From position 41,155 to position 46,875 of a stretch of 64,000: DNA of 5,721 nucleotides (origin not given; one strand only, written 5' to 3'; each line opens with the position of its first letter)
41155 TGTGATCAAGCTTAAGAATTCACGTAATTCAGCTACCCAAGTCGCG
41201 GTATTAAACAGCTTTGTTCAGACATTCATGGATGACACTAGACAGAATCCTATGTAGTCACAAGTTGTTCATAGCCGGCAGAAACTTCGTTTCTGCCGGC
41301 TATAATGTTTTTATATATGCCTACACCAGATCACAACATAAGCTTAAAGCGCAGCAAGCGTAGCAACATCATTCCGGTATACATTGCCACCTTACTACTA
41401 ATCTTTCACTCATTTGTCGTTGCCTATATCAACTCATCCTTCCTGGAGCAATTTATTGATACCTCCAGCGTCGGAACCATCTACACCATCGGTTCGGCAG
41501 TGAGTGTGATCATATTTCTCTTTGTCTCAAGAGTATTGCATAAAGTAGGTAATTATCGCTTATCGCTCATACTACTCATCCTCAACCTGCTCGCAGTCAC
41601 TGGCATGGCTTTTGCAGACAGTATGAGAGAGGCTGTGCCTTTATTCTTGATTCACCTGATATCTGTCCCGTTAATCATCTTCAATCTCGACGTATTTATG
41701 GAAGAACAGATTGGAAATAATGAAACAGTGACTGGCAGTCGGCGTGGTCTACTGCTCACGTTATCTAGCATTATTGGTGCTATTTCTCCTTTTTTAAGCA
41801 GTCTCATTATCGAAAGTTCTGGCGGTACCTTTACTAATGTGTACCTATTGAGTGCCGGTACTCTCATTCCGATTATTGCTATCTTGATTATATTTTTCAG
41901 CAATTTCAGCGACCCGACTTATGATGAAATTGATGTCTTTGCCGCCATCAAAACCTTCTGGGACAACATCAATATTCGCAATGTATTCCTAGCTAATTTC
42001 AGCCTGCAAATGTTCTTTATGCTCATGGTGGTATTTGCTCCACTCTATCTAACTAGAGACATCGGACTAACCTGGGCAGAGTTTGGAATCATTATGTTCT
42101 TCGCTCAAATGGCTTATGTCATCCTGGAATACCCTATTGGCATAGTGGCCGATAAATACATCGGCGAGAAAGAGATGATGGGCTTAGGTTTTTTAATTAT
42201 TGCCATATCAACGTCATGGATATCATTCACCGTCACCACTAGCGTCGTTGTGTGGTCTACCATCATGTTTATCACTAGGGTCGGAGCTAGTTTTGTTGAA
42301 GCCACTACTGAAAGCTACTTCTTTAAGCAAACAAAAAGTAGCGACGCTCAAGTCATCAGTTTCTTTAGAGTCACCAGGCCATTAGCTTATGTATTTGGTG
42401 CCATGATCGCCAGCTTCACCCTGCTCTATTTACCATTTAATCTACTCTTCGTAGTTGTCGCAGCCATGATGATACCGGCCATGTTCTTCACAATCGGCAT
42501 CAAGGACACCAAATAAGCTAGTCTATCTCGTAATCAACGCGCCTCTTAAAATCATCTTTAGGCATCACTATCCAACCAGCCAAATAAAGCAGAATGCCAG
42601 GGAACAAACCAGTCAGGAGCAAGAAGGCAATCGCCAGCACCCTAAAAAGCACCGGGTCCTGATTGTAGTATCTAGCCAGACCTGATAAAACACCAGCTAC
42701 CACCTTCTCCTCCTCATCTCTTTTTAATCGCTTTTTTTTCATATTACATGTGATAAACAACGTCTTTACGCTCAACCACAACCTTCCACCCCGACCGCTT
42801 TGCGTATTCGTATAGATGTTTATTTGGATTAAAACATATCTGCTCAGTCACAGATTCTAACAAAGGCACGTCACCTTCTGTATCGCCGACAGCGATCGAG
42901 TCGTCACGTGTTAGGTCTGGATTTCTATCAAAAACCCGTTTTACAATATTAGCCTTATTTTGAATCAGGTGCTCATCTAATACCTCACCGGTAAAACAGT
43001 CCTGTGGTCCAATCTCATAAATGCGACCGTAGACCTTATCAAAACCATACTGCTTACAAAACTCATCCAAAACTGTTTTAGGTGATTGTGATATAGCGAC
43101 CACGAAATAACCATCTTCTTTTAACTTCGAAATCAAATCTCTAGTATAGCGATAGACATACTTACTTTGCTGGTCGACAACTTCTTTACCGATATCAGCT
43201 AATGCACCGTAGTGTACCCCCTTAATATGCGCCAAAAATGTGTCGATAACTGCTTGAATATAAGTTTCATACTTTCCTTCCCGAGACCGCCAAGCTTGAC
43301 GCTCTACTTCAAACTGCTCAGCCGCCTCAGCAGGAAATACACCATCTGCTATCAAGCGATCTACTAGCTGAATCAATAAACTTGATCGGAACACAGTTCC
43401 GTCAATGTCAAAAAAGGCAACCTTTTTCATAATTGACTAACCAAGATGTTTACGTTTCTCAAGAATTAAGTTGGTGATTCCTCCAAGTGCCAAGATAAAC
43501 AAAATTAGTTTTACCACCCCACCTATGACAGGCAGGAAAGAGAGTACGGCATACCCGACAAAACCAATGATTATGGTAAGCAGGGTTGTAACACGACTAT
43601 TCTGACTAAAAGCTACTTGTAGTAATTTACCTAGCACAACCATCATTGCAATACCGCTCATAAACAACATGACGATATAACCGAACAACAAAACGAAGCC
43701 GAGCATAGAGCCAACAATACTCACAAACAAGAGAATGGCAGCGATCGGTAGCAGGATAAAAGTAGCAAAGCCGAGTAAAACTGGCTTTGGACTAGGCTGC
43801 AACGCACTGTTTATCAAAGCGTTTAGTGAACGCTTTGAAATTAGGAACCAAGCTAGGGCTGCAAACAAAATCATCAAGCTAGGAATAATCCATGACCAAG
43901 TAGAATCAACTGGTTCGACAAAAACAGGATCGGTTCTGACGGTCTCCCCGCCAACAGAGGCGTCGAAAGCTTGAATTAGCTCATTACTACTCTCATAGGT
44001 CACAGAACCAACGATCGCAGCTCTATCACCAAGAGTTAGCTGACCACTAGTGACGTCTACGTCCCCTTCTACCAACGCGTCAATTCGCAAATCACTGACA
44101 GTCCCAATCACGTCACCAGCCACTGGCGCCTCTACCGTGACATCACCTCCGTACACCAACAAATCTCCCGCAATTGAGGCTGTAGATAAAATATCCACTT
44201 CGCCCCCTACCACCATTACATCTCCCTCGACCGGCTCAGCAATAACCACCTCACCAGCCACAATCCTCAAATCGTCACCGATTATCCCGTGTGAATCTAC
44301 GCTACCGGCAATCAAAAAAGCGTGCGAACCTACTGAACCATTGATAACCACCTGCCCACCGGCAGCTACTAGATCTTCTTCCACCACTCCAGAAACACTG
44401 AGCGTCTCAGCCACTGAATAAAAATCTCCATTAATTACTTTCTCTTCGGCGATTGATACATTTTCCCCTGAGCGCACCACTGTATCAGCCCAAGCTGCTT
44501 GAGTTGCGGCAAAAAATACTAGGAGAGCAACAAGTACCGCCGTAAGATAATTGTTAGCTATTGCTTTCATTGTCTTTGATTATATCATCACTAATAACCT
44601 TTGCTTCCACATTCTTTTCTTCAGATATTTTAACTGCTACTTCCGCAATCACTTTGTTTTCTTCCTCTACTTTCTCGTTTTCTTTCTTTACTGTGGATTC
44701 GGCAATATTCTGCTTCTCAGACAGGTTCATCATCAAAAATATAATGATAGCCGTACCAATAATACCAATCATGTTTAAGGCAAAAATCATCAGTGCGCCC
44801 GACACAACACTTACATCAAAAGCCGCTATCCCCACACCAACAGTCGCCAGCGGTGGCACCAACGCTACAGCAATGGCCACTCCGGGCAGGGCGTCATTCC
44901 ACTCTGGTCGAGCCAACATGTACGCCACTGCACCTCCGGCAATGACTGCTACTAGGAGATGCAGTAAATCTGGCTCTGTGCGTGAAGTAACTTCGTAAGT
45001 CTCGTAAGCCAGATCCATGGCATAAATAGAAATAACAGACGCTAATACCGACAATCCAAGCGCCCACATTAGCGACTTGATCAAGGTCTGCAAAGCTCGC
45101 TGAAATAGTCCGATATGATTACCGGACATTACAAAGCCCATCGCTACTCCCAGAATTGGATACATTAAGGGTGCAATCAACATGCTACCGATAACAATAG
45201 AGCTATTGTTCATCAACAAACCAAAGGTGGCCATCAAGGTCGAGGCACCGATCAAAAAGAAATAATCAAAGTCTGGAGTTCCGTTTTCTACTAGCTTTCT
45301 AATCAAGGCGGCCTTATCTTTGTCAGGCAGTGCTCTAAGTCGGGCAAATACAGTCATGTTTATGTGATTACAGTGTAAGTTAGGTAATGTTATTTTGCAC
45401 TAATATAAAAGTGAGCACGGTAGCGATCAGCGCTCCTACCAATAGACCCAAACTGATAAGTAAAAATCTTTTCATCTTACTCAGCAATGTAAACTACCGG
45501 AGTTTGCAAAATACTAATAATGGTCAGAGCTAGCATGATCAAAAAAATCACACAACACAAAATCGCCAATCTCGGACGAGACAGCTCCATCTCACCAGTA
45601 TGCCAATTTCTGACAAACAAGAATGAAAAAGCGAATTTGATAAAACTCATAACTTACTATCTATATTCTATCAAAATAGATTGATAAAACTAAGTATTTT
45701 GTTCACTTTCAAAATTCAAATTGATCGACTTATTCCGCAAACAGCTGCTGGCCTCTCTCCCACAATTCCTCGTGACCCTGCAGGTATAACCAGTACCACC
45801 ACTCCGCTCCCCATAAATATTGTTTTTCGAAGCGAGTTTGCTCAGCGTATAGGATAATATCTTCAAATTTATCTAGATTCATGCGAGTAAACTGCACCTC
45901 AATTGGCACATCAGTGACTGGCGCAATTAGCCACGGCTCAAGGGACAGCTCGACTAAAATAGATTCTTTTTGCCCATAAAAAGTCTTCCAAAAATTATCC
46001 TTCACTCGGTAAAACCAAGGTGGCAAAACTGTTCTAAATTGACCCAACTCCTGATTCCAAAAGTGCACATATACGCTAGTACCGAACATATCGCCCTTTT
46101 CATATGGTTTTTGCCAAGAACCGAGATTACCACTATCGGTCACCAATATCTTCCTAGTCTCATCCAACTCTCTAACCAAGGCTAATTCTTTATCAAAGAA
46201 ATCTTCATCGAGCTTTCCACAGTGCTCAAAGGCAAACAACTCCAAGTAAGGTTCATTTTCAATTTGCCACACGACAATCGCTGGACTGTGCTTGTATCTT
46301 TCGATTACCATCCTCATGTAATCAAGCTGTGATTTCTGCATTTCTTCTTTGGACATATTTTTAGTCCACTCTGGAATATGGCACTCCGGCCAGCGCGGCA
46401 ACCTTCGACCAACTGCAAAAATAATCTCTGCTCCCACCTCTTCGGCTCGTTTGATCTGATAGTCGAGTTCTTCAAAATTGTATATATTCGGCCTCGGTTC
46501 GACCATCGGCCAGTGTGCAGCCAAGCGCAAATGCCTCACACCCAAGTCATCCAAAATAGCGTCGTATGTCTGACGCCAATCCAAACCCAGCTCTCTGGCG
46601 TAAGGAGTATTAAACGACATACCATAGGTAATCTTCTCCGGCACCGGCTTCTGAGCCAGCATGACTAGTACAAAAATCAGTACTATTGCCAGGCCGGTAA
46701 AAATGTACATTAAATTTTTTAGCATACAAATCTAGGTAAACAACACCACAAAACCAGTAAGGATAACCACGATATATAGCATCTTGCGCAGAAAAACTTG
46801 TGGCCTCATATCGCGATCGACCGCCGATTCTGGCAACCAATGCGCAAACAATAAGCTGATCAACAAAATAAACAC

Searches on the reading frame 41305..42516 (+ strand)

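Call 95: search_protein_families(library=pfam, proteins=[window:41305-42516:+], max_evalue=0.00001)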
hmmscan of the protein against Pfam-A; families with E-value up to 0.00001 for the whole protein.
window:41305-42516:+ (403 aa): 1 family
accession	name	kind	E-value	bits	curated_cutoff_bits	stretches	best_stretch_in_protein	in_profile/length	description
PF07690.21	MFS_1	-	1e-15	57.9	33.4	1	227-394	1-166/347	Major Facilitator Superfamily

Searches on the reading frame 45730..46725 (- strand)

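Call 95: search_protein_families(library=pfam, proteins=[window:45730-46725:-], max_evalue=0.00001)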
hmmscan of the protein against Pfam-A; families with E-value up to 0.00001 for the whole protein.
window:45730-46725:- (331 aa): 1 family
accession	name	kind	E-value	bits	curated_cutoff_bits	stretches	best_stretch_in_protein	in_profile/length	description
PF02449.21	Glyco_hydro_42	-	1.3e-12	48.2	21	1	58-236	19-190/376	Beta-galactosidase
